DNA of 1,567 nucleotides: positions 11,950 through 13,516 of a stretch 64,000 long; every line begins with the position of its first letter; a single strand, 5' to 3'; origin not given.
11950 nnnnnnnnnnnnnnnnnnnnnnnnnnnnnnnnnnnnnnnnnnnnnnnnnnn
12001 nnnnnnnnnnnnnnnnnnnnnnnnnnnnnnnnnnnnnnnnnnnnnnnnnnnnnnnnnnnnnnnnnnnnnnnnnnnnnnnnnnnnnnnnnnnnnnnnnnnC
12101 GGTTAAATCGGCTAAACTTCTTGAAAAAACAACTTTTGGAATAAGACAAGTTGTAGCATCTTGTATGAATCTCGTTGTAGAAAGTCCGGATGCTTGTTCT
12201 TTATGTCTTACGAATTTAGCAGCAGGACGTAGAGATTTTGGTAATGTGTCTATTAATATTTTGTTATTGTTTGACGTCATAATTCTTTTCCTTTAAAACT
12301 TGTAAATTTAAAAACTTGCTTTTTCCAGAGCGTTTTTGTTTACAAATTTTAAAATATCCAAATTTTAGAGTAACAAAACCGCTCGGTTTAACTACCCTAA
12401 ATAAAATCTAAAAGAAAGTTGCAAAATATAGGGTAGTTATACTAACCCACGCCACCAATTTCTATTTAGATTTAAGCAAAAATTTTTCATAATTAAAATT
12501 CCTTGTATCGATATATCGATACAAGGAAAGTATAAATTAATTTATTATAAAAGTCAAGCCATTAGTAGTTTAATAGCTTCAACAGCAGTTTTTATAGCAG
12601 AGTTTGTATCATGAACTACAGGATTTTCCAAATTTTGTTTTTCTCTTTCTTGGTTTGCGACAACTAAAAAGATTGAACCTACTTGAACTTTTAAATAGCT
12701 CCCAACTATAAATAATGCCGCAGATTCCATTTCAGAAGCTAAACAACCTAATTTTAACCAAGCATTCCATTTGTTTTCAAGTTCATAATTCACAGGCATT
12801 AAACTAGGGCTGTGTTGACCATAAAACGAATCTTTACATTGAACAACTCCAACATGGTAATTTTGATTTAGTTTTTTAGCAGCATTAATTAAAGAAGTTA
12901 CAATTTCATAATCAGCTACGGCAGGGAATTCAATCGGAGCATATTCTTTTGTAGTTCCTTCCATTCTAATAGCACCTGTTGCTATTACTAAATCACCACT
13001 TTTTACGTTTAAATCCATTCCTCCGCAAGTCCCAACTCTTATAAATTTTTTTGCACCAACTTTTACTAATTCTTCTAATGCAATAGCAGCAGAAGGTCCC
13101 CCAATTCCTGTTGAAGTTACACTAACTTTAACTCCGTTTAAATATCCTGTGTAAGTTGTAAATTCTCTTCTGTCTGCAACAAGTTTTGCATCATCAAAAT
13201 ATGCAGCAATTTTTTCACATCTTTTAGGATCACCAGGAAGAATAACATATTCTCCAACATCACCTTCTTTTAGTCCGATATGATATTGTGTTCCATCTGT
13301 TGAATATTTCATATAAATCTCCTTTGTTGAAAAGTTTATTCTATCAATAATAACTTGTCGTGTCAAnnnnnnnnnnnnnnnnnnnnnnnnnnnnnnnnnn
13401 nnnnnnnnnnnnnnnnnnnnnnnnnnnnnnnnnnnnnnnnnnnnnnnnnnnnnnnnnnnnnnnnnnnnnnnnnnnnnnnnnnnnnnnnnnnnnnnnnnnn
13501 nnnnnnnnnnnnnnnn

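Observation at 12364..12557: Complete Trp attenuator-like leader in front of a gene of unknown function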

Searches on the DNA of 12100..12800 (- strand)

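Call 4: search_rna_families(source=window, start=12100, end=12800, threshold=evalue, max_evalue=10)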
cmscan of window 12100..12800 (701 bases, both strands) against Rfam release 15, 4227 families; matches with E-value up to 10: 13.
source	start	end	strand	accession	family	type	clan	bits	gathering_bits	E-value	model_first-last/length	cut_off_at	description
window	12492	12620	-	RF02431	SpF22_sRNA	Gene; sRNA;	-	27.8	55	0.0031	1-140/140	no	Streptococcus sRNA SpF22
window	12474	12527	+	RF02418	Spd-sr07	Gene; sRNA;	-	24.6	55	0.23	1-63/63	no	Streptococcus sRNA Spd-sr07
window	12496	12592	+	RF01774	rpsL_ricks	Cis-reg; leader;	-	22.5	60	5.1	1-131/131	no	Rickettsia rpsL leader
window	12328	12384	-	RF03650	mir-1290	Gene; miRNA;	-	19.7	82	0.34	1-76/76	no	mir-1290 microRNA precursor family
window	12491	12539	+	RF03759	MIR8703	Gene; miRNA;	-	19.6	94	2.2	1-83/83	no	MIR8703 microRNA precursor family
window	12495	12544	-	RF02763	IsrM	Gene; sRNA;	-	19.1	376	0.0038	1-329/329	no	IsrM sRNA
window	12335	12379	-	RF01362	CRISPR-DR49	Gene; CRISPR;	-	17.4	41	4.3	1-47/47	no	CRISPR RNA direct repeat element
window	12480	12586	-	RF01435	S_pombe_snR5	Gene; snRNA; snoRNA; HACA-box;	CL00038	16.5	80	3.4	1-143/143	no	small nucleolar RNA snR5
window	12330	12449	+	RF02792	sRNA162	Gene; antisense;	-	16.2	78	3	1-190/190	no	Archaeal Small RNA 162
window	12491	12545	+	RF01484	rli59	Cis-reg;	-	15.8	100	9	1-181/181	no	Listeria sRNA rli59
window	12289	12417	-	RF04338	Plastid-psbJ-2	Cis-reg;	CL00152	15.1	65.6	3.5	1-144/144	no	Plastid-psbJ-2 3UTR RNA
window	12292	12353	-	RF01667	rox1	Cis-reg;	-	14.6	58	7.6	1-59/59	no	Drosophila rox1 ncRNA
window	12491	12543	-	RF02909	rli117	Gene; sRNA;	-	10.9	87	4.8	154-205/272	no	Listeria sRNA rli117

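Call 42: build_rna_model(alignment_id=A4, structure=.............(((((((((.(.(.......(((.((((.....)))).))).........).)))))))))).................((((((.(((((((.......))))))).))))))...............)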
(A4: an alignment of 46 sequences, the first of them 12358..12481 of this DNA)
Model R1 built from alignment A4 (46 sequences, 142 columns); structure: as given.
model positions 125; base pairs 31; branch points 1; effective number of sequences 3.54; information 0.59 bits per position. Calibrated on 0.2 Mb of random sequence (short: E-values are rough).
structure used (alignment columns):
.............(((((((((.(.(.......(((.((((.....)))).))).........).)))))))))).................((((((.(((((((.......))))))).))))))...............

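Call 45: search_with_rna_model(model_id=R1, sources=[window, L001, L002, L003, L004, L005, L006, L007, L008, L009, L010, L011, L012, L013, L014, L015, L016, L017, L018, L019, L020, L021, L022, L023, L024, L025, L026, L027, L028, L029, L030, L031, L032, L033, L034, L035, L036, L037, L038, L039, L040, L041, L042, L043, L044, L045, L046, L047, L048, L049, L050, L051, L052, L053, L054, L055, L056, L057, L058, L059, L060, L061, L062, L063], max_evalue=1, make_alignment=true)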
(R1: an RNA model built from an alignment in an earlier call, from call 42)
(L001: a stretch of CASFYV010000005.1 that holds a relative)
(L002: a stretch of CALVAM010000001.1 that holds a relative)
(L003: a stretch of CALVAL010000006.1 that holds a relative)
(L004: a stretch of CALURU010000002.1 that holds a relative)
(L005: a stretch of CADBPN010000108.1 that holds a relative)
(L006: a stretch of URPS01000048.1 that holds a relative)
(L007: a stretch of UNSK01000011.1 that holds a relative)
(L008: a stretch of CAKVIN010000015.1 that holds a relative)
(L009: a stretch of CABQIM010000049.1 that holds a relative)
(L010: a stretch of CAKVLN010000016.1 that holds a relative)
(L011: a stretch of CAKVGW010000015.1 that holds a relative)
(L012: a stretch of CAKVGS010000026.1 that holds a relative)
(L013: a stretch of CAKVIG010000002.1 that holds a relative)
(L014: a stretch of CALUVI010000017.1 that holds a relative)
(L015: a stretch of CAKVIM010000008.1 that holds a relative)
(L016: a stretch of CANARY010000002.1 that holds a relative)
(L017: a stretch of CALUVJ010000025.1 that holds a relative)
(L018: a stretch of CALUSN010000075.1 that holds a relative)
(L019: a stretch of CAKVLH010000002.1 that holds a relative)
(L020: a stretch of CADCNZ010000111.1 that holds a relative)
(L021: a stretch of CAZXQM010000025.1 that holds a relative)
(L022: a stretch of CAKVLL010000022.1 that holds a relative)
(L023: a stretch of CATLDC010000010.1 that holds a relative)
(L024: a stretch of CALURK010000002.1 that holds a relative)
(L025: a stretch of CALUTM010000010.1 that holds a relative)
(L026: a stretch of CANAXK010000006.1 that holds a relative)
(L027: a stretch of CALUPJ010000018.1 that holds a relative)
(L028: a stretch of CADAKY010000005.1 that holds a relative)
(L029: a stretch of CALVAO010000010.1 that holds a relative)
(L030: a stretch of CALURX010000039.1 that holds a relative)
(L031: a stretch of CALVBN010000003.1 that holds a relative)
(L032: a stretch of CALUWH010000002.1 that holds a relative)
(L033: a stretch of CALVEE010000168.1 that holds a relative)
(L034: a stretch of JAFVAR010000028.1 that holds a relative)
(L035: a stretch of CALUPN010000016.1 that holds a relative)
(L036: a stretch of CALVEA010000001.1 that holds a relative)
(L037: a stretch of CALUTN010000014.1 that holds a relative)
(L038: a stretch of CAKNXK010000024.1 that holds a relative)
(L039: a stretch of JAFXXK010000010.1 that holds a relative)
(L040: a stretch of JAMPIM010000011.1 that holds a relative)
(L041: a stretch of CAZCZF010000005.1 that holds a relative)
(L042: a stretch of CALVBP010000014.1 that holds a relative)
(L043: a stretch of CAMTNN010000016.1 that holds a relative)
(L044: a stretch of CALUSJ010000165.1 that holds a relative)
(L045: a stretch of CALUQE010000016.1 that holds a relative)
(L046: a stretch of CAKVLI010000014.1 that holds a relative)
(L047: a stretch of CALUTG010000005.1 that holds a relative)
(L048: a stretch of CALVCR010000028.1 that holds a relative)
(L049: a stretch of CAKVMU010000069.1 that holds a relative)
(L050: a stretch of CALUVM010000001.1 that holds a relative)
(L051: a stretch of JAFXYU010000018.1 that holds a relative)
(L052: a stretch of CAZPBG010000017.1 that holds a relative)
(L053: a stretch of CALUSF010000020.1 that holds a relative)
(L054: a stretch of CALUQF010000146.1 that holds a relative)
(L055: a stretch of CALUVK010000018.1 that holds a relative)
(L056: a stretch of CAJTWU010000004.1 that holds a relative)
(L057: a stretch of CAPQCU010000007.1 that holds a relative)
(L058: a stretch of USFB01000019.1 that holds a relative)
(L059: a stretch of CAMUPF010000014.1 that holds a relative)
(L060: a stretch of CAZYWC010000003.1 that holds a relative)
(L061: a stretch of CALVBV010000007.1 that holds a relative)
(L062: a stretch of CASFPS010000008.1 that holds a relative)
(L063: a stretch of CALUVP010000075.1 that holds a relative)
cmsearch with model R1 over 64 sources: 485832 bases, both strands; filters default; matches with E-value up to 1: 85.
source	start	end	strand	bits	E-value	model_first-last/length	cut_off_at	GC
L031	2805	2925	+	126.8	1.5e-24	1-125/125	no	0.32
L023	2794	2917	+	119.1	7.2e-23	1-125/125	no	0.36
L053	2803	2924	+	118.5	9.7e-23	1-125/125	no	0.37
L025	2802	2925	+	117.3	1.8e-22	1-125/125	no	0.36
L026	2794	2917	+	117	2.1e-22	1-125/125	no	0.36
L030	2800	2921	+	115.5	4.3e-22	1-125/125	no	0.36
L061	2800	2921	+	115.1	5.3e-22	1-125/125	no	0.36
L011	2801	2925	+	114.9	6.1e-22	1-125/125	no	0.28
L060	2800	2924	+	114.5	7.3e-22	1-125/125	no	0.29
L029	2804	2927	+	114.5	7.5e-22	1-125/125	no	0.38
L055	2794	2923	+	113.2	1.4e-21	1-125/125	no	0.32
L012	2800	2924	+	113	1.5e-21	1-125/125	no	0.32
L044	2799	2921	+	112.6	1.9e-21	1-125/125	no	0.36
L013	2801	2925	+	112.3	2.2e-21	1-125/125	no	0.28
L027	2802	2925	+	111.2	3.8e-21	1-125/125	no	0.37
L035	2803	2930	+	110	7.3e-21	1-125/125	no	0.36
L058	2800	2924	+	109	1.2e-20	1-125/125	no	0.27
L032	2801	2921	+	106.5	4.2e-20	1-125/125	no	0.36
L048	1848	1972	+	104.1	1.4e-19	1-125/125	no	0.39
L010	2790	2911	+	102.9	2.5e-19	1-125/125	no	0.3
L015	2810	2930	+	101.9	4.2e-19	1-125/125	no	0.34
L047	2804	2928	+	100.2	1e-18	1-125/125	no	0.38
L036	2803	2926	+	99.5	1.4e-18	1-125/125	no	0.39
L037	662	785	+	98.8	2e-18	1-125/125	no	0.4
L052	2808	2927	+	94.5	1.8e-17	1-125/125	no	0.33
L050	2799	2923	+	91.8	6.9e-17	1-125/125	no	0.35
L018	2798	2922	+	91.7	7.3e-17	1-125/125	no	0.42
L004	2801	2923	+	91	1e-16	1-125/125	no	0.4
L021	2802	2923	+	90.5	1.3e-16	1-125/125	no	0.43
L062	2798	2922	+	90.1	1.7e-16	1-125/125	no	0.41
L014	2798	2922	+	88.6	3.5e-16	1-125/125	no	0.45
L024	2802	2924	+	88.4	3.8e-16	1-125/125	no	0.41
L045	2799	2922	+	87.2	7.2e-16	1-125/125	no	0.44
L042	1536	1661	+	86.7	9.1e-16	1-125/125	no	0.34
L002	2800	2925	+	86.7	9.3e-16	1-125/125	no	0.29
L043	2777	2898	+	86.2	1.2e-15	1-125/125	no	0.35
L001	2800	2925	+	86.2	1.2e-15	1-125/125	no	0.29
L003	2801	2923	+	85.7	1.5e-15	1-125/125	no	0.3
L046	2771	2892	+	85.5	1.7e-15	1-125/125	no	0.39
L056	2806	2926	+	84.7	2.6e-15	1-125/125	no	0.36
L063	2182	2304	+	84.3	3.1e-15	1-125/125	no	0.44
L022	2806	2930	+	82.8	6.5e-15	1-125/125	no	0.35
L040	2779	2898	+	80.3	2.3e-14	1-125/125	no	0.36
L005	2815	2948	+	80.2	2.4e-14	1-125/125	no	0.3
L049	2193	2316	+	79.3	3.8e-14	1-125/125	no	0.37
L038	2807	2926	+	76.6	1.5e-13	1-125/125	no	0.39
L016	2813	2919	+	76.5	1.5e-13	1-125/125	no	0.37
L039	2804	2925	+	75.3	2.9e-13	1-125/125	no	0.3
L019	2483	2606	+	69.5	5.2e-12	1-125/125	no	0.37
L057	2823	2930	+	69.3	5.9e-12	1-125/125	no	0.39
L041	2818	2931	+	66.6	2.3e-11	1-125/125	no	0.37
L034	2864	2986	+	65.5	4.1e-11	1-125/125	no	0.33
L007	2819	2930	+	63.5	1.1e-10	1-125/125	no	0.43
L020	2868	2990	+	57.5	2.2e-09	1-125/125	no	0.31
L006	85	204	+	50.6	7.6e-08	1-125/125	no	0.33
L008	2779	2899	+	50.4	8.4e-08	1-125/125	no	0.32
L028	2876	2987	+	49.9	1.1e-07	1-125/125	no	0.31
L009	2779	2899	+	47.9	2.9e-07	1-125/125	no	0.32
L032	1499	1581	+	27.1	0.01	1-125/125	no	0.34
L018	2869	2985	-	25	0.031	1-125/125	no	0.31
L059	2861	2955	+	24.6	0.037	1-125/125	no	0.31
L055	2870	2974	-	24.6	0.038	1-125/125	no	0.31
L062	2869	2985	-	24.4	0.041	1-125/125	no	0.32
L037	733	828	-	23.4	0.069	1-125/125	no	0.41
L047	2874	2988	-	22.6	0.1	1-125/125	no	0.36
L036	2874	2969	-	21.6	0.17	1-125/125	no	0.4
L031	2780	2889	-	21.6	0.17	1-125/125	no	0.3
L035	6728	6848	+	21.3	0.19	1-125/125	no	0.4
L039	2872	2948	-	21.3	0.2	1-125/125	no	0.26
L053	2871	2976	-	21.2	0.2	1-125/125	no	0.41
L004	2870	2985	-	21.2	0.21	1-125/125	no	0.32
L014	2869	2985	-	21.1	0.22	1-125/125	no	0.34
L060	2871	2947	-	20.9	0.24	1-125/125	no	0.27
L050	2870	2966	-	20.2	0.35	1-125/125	no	0.35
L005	2893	2998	-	20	0.38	1-125/125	no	0.3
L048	1918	1988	-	19.9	0.39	1-125/125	no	0.38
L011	2872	2947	-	19.6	0.47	1-125/125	no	0.25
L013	2872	2947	-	19.6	0.47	1-125/125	no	0.25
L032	2867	2984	-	19.4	0.51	1-125/125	no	0.31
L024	2871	2985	-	19.4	0.52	1-125/125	no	0.33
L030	2867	2940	-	19.2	0.56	1-125/125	no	0.32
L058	528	626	+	18.7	0.72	1-125/125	no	0.28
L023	2863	2989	-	18.6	0.77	1-125/125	no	0.3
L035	2556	2680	-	18.1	0.97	1-125/125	no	0.31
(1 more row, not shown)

Alignment A5: 85 matches aligned to the model, 204 columns, each read 5' to 3' on its own strand. Consensus structure (alignment columns), stored with it:
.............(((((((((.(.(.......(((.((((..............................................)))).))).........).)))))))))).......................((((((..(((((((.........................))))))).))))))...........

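Call 46: search_with_rna_model(model_id=R1, sources=[window, L001, L002, L003, L004, L005, L006, L007, L008, L009, L010, L011, L012, L013, L014, L015, L016, L018, L019, L020, L021, L022, L023, L024, L025, L026, L027, L028, L029, L030, L031, L032, L034, L035, L036, L037, L038, L039, L040, L041, L042, L043, L044, L045, L046, L047, L048, L049, L050, L052, L053, L055, L056, L057, L058, L060, L061, L062, L063], max_evalue=0.00001, make_alignment=true)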
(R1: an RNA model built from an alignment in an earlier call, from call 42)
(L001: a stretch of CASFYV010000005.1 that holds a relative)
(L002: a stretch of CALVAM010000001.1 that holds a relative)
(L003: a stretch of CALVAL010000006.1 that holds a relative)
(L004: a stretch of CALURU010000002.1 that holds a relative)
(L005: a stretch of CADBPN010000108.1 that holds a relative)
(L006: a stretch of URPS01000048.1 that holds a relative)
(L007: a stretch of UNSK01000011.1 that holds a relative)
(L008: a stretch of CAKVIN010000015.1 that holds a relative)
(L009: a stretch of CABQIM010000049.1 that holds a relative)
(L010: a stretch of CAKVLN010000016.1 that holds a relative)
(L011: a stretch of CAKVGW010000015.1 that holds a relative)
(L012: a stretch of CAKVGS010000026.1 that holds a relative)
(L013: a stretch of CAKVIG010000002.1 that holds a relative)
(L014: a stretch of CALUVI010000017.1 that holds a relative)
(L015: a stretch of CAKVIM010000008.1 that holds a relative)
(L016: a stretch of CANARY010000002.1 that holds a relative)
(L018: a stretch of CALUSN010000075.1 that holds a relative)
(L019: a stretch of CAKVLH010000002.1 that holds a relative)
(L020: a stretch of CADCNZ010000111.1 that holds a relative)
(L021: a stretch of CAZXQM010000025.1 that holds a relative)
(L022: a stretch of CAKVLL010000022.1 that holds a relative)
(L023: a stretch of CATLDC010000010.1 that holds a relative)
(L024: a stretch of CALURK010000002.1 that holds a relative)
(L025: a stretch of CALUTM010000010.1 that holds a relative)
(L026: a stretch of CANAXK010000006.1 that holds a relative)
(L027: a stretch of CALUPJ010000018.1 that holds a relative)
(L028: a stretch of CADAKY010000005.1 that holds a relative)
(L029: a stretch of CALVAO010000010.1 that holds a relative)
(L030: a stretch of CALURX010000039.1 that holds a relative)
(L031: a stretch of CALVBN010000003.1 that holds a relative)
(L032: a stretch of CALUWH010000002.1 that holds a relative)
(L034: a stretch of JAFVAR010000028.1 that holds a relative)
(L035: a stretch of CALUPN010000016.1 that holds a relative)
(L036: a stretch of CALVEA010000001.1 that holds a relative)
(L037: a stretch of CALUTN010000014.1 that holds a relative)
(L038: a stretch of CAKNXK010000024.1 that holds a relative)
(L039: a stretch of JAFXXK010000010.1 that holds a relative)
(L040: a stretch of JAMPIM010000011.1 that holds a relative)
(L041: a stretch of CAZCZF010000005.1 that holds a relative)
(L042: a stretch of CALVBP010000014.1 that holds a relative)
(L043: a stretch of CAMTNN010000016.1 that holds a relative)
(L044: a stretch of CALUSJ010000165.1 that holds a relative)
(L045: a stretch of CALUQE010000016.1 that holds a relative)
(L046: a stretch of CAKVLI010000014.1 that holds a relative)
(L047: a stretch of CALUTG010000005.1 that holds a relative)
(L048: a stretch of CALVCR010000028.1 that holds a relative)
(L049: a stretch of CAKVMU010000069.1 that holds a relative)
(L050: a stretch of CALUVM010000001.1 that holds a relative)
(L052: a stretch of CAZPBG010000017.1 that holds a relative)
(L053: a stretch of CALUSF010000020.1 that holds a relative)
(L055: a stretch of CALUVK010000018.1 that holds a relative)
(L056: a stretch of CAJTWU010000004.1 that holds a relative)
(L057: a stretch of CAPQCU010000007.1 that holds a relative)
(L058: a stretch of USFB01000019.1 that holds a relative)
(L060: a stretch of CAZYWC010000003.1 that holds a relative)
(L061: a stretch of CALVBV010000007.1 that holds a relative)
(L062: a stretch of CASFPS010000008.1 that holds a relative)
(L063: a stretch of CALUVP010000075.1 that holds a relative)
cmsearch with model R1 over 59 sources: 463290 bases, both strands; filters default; matches with E-value up to 0.00001: 59.
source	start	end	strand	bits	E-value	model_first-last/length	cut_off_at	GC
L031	2805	2925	+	126.8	1.4e-24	1-125/125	no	0.32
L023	2794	2917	+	119.1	6.8e-23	1-125/125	no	0.36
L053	2803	2924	+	118.5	9.3e-23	1-125/125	no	0.37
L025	2802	2925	+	117.3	1.7e-22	1-125/125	no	0.36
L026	2794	2917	+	117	2e-22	1-125/125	no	0.36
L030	2800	2921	+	115.5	4.1e-22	1-125/125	no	0.36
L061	2800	2921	+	115.1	5.1e-22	1-125/125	no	0.36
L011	2801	2925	+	114.9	5.8e-22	1-125/125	no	0.28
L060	2800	2924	+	114.5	6.9e-22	1-125/125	no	0.29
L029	2804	2927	+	114.5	7.2e-22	1-125/125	no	0.38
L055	2794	2923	+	113.2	1.3e-21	1-125/125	no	0.32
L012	2800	2924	+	113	1.5e-21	1-125/125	no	0.32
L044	2799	2921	+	112.6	1.8e-21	1-125/125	no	0.36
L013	2801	2925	+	112.3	2.1e-21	1-125/125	no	0.28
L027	2802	2925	+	111.2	3.6e-21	1-125/125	no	0.37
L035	2803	2930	+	110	6.9e-21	1-125/125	no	0.36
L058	2800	2924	+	109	1.1e-20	1-125/125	no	0.27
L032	2801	2921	+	106.5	4e-20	1-125/125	no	0.36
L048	1848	1972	+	104.1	1.3e-19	1-125/125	no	0.39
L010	2790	2911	+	102.9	2.4e-19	1-125/125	no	0.3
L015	2810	2930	+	101.9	4e-19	1-125/125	no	0.34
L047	2804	2928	+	100.2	9.6e-19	1-125/125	no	0.38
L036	2803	2926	+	99.5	1.3e-18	1-125/125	no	0.39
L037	662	785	+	98.8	1.9e-18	1-125/125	no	0.4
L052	2808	2927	+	94.5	1.7e-17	1-125/125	no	0.33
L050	2799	2923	+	91.8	6.5e-17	1-125/125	no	0.35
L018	2798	2922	+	91.7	7e-17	1-125/125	no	0.42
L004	2801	2923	+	91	9.9e-17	1-125/125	no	0.4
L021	2802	2923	+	90.5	1.3e-16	1-125/125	no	0.43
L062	2798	2922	+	90.1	1.6e-16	1-125/125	no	0.41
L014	2798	2922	+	88.6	3.3e-16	1-125/125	no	0.45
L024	2802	2924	+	88.4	3.7e-16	1-125/125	no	0.41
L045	2799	2922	+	87.2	6.8e-16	1-125/125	no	0.44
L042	1536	1661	+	86.7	8.7e-16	1-125/125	no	0.34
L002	2800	2925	+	86.7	8.8e-16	1-125/125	no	0.29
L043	2777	2898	+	86.2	1.1e-15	1-125/125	no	0.35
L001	2800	2925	+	86.2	1.1e-15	1-125/125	no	0.29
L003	2801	2923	+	85.7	1.5e-15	1-125/125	no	0.3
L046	2771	2892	+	85.5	1.6e-15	1-125/125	no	0.39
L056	2806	2926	+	84.7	2.4e-15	1-125/125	no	0.36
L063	2182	2304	+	84.3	2.9e-15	1-125/125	no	0.44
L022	2806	2930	+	82.8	6.2e-15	1-125/125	no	0.35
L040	2779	2898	+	80.3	2.2e-14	1-125/125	no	0.36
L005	2815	2948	+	80.2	2.3e-14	1-125/125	no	0.3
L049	2193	2316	+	79.3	3.6e-14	1-125/125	no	0.37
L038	2807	2926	+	76.6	1.4e-13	1-125/125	no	0.39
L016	2813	2919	+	76.5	1.5e-13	1-125/125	no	0.37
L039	2804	2925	+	75.3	2.8e-13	1-125/125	no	0.3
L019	2483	2606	+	69.5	5e-12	1-125/125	no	0.37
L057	2823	2930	+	69.3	5.6e-12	1-125/125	no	0.39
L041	2818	2931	+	66.6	2.2e-11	1-125/125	no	0.37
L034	2864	2986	+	65.5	3.9e-11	1-125/125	no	0.33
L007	2819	2930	+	63.5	1e-10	1-125/125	no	0.43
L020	2868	2990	+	57.5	2.1e-09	1-125/125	no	0.31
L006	85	204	+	50.6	7.2e-08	1-125/125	no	0.33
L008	2779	2899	+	50.4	8e-08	1-125/125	no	0.32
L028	2876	2987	+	49.9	1e-07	1-125/125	no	0.31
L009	2779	2899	+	47.9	2.8e-07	1-125/125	no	0.32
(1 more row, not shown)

Alignment A6: 59 matches aligned to the model, 156 columns, each read 5' to 3' on its own strand. Consensus structure (alignment columns), stored with it:
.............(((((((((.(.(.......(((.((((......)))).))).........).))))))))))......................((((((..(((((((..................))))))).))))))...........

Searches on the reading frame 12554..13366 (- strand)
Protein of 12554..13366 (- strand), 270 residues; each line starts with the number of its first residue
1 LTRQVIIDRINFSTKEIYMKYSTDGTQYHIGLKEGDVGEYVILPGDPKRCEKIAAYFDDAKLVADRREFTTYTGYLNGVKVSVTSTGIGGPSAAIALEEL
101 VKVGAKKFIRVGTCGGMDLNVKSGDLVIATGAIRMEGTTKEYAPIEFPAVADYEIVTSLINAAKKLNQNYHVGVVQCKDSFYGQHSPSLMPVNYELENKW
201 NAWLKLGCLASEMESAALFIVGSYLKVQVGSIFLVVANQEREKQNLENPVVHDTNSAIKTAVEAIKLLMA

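Call 7: search_protein_families(library=pfam, proteins=[window:12554-13366:-], max_evalue=0.01)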
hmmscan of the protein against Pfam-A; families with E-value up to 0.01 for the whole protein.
window:12554-13366:- (270 aa): 1 family
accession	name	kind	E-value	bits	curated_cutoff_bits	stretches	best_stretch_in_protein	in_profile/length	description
PF01048.26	PNP_UDP_1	-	1.8e-44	152.3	25.1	1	40-249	2-212/233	Phosphorylase superfamily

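Call 33: search_protein_families(library=ncbifam, proteins=[window:12554-13366:-], max_evalue=0.1)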
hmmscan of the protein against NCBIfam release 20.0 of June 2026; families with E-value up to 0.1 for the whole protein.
window:12554-13366:- (270 aa): 19 families
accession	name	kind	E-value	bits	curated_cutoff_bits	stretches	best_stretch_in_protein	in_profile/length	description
TIGR01718.1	Uridine-psphlse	equivalog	2.6e-97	325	280.3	1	27-269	1-245/245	uridine phosphorylase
NF008383.0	PRK11178.1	equivalog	1.2e-59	201.7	262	1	27-269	6-253/254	uridine phosphorylase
NF004489.0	PRK05819.1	subfamily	2.5e-43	148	230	1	28-241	4-209/236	DeoD-type purine-nucleoside phosphorylase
NF009914.0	PRK13374.1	subfamily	1.7e-36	126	338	1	29-261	5-229/235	DeoD-type purine-nucleoside phosphorylase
TIGR00107.1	deoD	equivalog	2.9e-33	115.3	232.25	1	29-235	1-199/232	purine-nucleoside phosphorylase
NF005500.0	PRK07115.1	equivalog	2.5e-22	79.4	264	1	79-236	63-210/261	AMP nucleosidase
TIGR01721.1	AMN-like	hypoth_equivalog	5.6e-18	65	307.2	1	79-236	60-208/269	AMP nucleosidase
NF004079.0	PRK05584.1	equivalog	5.2e-11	42.5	169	1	66-227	28-188/232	5'-methylthioadenosine/adenosylhomocysteine nucleosidase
TIGR01719.1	euk_UDPppase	equivalog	1.1e-09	38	249.95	1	33-232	27-246/287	uridine phosphorylase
TIGR03664.1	fut_nucase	equivalog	1.8e-06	27.8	124.7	1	65-135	21-92/228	futalosine hydrolase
NF011286.0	PRK14697.1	equivalog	1.8e-06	27.7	260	1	71-166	34-129/233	bifunctional 5'-methylthioadenosine/S-adenosylhomocysteine nucleosidase/phosphatase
TIGR01717.1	AMP-nucleosdse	equivalog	1.8e-06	27.1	364.7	1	84-235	268-419/478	AMP nucleosidase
NF005213.0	PRK06698.1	equivalog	6e-06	25.3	768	1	71-166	34-129/459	bifunctional 5'-methylthioadenosine/S-adenosylhomocysteine nucleosidase/phosphatase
TIGR01704.1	MTA_SAH-Nsdase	equivalog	7.4e-06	25.7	73.8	1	71-183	32-153/229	5'-methylthioadenosine/S-adenosylhomocysteine nucleosidase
NF006142.0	PRK08292.1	equivalog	8.6e-06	24.9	307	1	84-233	283-431/492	AMP nucleosidase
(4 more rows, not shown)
